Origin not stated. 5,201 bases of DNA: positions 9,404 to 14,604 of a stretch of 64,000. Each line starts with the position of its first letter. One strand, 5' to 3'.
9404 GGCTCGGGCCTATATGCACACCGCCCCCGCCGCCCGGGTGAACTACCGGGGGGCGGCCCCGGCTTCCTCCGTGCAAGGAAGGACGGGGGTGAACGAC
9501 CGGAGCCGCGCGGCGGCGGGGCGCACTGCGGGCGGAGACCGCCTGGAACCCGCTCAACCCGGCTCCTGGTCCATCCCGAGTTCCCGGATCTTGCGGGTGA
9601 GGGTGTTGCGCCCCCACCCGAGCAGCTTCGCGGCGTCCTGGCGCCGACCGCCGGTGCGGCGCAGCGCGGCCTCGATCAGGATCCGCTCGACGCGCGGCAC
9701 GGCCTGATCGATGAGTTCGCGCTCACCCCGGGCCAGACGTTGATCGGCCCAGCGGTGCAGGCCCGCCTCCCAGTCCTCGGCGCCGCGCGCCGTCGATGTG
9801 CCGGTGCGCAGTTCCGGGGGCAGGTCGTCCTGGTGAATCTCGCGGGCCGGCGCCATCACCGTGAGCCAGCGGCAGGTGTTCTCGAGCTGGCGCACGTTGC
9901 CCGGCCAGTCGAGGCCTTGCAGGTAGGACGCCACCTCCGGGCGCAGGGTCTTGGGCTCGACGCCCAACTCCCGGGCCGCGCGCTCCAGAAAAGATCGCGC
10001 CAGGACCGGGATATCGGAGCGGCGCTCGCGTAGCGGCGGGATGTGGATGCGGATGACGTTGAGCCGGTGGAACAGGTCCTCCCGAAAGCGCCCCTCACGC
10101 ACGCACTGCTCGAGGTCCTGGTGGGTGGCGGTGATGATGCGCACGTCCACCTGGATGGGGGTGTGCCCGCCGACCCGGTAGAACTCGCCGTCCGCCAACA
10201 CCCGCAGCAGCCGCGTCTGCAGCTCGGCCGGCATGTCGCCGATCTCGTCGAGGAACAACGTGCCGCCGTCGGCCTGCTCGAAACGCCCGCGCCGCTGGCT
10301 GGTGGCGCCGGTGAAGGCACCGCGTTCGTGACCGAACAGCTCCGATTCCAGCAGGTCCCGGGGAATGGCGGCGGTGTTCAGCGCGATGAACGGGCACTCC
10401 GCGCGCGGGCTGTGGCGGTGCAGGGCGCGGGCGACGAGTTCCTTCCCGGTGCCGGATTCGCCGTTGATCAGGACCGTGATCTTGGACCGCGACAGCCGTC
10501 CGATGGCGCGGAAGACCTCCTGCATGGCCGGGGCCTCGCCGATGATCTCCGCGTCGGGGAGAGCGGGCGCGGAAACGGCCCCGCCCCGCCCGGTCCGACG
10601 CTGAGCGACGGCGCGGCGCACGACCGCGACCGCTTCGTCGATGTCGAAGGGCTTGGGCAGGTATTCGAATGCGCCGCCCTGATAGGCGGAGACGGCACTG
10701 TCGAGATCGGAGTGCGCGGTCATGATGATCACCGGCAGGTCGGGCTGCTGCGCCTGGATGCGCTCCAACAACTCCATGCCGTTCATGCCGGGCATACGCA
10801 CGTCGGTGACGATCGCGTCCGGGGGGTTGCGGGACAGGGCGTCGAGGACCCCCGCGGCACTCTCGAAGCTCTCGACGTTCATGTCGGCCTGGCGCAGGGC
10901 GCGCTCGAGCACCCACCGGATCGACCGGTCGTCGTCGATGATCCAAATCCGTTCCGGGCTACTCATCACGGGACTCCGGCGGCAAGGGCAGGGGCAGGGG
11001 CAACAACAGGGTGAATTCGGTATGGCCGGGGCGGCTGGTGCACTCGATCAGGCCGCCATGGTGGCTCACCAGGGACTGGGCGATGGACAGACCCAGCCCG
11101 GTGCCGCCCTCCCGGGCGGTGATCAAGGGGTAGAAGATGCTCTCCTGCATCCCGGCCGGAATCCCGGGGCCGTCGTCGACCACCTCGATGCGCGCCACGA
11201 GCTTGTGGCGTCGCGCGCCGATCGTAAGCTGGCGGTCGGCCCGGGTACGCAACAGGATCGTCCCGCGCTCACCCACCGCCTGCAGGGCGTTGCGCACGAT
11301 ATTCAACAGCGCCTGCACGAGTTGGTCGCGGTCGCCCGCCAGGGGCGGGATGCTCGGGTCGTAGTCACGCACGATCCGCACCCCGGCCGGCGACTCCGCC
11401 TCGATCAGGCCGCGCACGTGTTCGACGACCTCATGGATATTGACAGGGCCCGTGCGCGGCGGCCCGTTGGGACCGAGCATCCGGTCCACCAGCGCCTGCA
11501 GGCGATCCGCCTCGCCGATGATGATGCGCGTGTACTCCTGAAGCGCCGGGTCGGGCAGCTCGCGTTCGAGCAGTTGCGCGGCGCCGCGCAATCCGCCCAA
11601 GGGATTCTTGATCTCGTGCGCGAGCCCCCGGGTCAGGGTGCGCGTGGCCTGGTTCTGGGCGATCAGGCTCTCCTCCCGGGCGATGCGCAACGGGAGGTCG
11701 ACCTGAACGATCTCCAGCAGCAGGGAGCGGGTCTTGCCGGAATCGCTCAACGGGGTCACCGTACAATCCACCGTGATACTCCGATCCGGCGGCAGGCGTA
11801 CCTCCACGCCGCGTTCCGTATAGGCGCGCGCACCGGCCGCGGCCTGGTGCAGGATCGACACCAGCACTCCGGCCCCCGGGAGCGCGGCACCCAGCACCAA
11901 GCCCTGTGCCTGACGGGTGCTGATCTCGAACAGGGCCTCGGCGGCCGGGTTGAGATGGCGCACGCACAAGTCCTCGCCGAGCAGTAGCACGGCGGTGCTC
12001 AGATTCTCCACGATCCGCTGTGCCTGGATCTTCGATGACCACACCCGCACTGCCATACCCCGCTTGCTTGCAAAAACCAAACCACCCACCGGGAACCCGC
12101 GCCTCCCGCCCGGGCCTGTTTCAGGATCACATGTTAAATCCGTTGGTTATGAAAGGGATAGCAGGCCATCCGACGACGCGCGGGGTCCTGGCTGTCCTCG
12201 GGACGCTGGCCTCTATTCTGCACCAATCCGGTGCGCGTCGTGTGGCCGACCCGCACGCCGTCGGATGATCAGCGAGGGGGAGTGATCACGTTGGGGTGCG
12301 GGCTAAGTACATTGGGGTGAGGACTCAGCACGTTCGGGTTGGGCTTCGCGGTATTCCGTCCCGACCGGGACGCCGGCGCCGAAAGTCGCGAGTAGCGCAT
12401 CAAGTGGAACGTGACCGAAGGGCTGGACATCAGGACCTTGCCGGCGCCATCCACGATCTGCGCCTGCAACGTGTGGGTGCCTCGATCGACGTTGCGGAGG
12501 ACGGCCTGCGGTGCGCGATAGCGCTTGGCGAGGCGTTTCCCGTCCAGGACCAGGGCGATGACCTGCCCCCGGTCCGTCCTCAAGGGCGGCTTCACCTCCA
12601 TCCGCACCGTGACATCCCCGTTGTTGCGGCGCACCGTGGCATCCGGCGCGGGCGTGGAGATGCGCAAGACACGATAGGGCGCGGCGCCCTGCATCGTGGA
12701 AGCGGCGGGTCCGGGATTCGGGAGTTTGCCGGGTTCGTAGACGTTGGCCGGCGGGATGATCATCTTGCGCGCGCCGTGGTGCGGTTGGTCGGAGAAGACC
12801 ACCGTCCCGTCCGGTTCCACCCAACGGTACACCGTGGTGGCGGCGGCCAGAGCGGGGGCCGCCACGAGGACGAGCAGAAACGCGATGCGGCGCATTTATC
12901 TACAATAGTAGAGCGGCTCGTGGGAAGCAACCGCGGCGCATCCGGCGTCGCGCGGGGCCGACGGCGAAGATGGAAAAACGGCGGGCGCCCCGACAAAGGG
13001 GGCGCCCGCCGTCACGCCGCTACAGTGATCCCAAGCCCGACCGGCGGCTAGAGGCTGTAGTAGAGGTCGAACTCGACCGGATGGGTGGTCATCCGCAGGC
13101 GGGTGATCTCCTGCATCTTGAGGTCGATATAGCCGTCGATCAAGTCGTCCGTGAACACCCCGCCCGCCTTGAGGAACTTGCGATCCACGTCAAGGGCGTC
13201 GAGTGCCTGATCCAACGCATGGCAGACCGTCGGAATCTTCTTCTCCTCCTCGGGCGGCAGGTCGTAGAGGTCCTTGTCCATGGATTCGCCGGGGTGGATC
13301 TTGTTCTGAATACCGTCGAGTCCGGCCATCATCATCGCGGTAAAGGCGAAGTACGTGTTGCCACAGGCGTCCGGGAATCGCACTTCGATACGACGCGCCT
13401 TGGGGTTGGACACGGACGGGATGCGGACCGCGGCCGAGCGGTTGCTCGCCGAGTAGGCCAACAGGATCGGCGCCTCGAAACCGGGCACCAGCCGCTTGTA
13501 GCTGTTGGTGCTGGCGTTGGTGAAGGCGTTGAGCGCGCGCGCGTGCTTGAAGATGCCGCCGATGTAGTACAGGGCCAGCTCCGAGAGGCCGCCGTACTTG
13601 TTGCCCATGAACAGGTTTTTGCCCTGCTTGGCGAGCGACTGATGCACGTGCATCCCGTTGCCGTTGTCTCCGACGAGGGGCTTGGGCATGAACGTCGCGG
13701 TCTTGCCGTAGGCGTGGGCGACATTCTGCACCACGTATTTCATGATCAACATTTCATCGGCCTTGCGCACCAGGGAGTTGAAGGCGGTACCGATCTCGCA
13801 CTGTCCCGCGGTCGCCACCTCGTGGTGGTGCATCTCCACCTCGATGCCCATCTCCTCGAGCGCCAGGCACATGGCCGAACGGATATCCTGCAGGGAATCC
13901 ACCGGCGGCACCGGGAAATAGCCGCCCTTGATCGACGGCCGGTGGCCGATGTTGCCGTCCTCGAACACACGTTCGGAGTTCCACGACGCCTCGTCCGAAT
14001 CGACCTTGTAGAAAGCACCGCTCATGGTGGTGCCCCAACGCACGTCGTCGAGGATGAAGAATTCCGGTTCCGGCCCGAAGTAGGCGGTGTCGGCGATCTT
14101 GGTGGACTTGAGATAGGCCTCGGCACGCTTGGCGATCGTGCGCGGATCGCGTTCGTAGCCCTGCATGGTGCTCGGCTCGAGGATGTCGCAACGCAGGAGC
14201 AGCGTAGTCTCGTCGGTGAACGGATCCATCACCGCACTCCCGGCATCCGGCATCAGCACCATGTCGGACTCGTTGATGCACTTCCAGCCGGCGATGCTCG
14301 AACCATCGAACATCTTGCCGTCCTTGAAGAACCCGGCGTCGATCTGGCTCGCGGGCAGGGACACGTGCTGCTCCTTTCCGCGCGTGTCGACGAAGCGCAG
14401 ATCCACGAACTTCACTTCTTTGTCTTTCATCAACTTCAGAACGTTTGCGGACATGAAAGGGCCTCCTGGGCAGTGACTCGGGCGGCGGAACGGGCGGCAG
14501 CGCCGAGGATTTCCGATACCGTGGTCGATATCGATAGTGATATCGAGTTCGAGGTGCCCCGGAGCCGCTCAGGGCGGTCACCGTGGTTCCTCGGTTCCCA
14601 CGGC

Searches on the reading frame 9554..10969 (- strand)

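Call 43: search_protein_families(library=ncbifam, proteins=[window:9554-10969:-], max_evalue=1e-10)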
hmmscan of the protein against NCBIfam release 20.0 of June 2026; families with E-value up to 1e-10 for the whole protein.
window:9554-10969:- (471 aa): 62 families (the best 25 are shown)
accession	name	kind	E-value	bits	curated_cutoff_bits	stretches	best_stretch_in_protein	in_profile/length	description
TIGR01818.1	ntrC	equivalog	4.1e-230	764.4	558.6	1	8-464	1-463/463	nitrogen regulation protein NR(I)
NF008176.1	PRK10923.1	equivalog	5.9e-224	743.9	620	1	7-467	5-469/469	nitrogen regulation protein NR(I)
NF008469.0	PRK11361.1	equivalog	1.2e-130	436.4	714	1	2-467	1-457/461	acetoacetate metabolism transcriptional regulator AtoC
NF041946.1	LuxO_transreg_Vib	equivalog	2e-112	376.4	800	1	11-463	2-459/463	quorum-sensing sigma-54 dependent transcriptional regulator LuxO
NF051870.1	NAssimRespRegNtrX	equivalog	2.3e-111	372.9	600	1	8-466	4-452/452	nitrogen assimilation response regulator NtrX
NF007689.0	PRK10365.1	equivalog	2.5e-109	366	760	1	7-461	7-439/441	sigma-54-dependent response regulator transcription factor ZraR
TIGR02915.1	PEP_resp_reg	equivalog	9.7e-108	360.9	502.6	1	9-466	2-444/445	PEP-CTERM-box response regulator transcription factor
NF011695.0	PRK15115.1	equivalog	4e-103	345.5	763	1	3-366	4-361/445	two-component system response regulator GlrR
TIGR01817.1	nifA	equivalog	9e-103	344.8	528.85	1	138-394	194-449/534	nif-specific transcriptional activator NifA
NF050807.1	TransRegFlbDCaul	equivalog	5.2e-102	342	750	1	41-463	36-437/454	sigma-54-dependent transcriptional regulator FlbD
NF003451.0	PRK05022.1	equivalog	7.4e-99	331.8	476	1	134-467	184-511/512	nitric oxide reductase transcriptional regulator NorR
NF049963.1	RespRegFlgRCampy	domain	3.6e-96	322.6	750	1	8-388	3-382/429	fla regulon two-component system response regulator FlgR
NF041552.1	TF_PrdR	equivalog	4.1e-96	322.6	795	1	141-462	268-574/577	sigma-54 dependent transcriptional regulator PrdR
NF038308.1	RNA_repair_RtcR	equivalog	3.2e-93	313.4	650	1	134-458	174-505/530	RNA repair transcriptional activator RtcR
TIGR02329.1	propionate_PrpR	equivalog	6.8e-89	298.9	499.2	1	113-462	182-525/526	propionate catabolism operon regulatory protein PrpR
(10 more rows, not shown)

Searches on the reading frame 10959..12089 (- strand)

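Call 43: search_protein_families(library=ncbifam, proteins=[window:10959-12089:-], max_evalue=1e-10)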
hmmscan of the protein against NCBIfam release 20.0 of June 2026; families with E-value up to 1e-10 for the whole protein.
window:10959-12089:- (376 aa): 43 families (the best 25 are shown)
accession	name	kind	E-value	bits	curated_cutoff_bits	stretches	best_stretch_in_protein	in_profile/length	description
NF008293.1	PRK11073.1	equivalog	8e-116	387.1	240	1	20-365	6-347/349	nitrogen regulation protein NR(II)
NF008468.0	PRK11360.1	equivalog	7.1e-51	173.3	646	1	12-365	259-608/616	two-component system sensor histidine kinase AtoS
NF010411.0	PRK13837.1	equivalog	3.7e-36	124.5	647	1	148-373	449-683/828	two-component system VirA-like sensor kinase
NF007688.0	PRK10364.1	equivalog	6.4e-36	124.1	479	1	135-365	230-451/460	two-component system sensor histidine kinase ZraS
NF046044.1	PnpS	equivalog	1.6e-26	93.2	400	1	19-364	53-390/390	two-component system histidine kinase PnpS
NF053867.1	SprKinKinDBac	equivalog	3.3e-25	88.5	775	1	149-364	286-496/500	sporulation kinase KinD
NF052574.1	HisKinEspCMyxo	equivalog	5.9e-25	87.6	1200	1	148-364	416-636/785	serine histidine kinase EspC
NF008312.0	PRK11100.1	equivalog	7.4e-24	84.4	356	1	153-355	260-464/477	two-component system sensor histidine kinase CreC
TIGR02966.1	phoR_proteo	equivalog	2.2e-23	82.8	334.2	1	22-359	7-329/333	phosphate regulon sensor histidine kinase PhoR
NF046020.1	HisKinCckABruc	equivalog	4.1e-21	74.6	1000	1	93-364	421-706/868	cell cycle histidine kinase CckA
NF046026.1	HisKinCckACaul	equivalog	1.9e-20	72.6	1000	1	35-365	197-532/678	cell cycle histidine kinase CckA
NF045911.1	TCSHisKinNblS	equivalog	2.6e-20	72.3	1000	1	18-353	263-607/621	two-component system sensor histidine kinase NblS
NF047466.1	hybrid_RR_LvrB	exception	4.7e-20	72.1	500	1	148-364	151-375/377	hybrid histidine kinase/response regulator LvrB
NF008543.0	PRK11466.1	equivalog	1.1e-19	69.8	982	1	128-371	424-668/914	TMAO reductase system sensor histidine kinase/response regulator TorS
TIGR02956.1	TMAO_torS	equivalog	1.3e-19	69.8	676.5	1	146-365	461-682/967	TMAO reductase system sensor histidine kinase/response regulator TorS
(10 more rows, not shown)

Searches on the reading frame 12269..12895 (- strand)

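Call 43: search_protein_families(library=ncbifam, proteins=[window:12269-12895:-], max_evalue=1e-10)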
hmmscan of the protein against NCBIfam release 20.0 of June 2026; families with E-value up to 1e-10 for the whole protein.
window:12269-12895:- (208 aa): 0 families

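Call 65: search_protein_families(library=pfam, proteins=[window:12269-12895:-], max_evalue=0.00001)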
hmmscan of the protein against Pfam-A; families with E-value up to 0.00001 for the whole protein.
window:12269-12895:- (208 aa): 1 family
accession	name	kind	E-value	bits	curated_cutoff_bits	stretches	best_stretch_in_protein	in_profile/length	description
PF13511.11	DUF4124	-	3.4e-10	40.4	22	1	10-66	2-49/56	Domain of unknown function (DUF4124)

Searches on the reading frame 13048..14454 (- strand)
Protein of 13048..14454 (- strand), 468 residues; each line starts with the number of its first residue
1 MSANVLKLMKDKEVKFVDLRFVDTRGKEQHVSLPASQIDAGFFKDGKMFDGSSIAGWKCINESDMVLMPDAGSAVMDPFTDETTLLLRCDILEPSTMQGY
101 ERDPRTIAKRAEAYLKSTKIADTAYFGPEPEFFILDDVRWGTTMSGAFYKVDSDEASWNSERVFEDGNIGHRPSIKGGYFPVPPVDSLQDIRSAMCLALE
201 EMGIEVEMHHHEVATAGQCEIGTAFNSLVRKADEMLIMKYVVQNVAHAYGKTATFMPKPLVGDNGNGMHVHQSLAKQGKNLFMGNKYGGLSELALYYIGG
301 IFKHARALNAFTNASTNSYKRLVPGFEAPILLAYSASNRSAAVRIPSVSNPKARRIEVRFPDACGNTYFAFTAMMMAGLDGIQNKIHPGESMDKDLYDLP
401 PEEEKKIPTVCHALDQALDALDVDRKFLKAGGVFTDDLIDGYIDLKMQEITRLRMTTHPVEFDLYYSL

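Call 43: search_protein_families(library=ncbifam, proteins=[window:13048-14454:-], max_evalue=1e-10)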
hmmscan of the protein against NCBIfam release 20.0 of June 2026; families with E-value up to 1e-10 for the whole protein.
window:13048-14454:- (468 aa): 5 families
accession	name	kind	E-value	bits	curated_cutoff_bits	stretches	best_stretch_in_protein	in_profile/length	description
NF007006.0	PRK09469.1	equivalog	1.3e-260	864.7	845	1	3-468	4-469/469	glutamate--ammonia ligase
TIGR00653.1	GlnA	equivalog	4.6e-200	665.2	429.15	1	4-467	2-462/462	type I glutamate--ammonia ligase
TIGR03105.1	gln_synth_III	equivalog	8.6e-70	235.4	469.6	1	193-465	161-433/435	type III glutamate--ammonia ligase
NF045547.1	GGputSyn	equivalog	2.6e-59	201.1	650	1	171-451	147-428/438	gamma-glutamylputrescine synthetase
NF041605.1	gln_syn_GlnII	equivalog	7e-11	41.8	500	0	203-370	161-320/333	glutamine synthetase GlnII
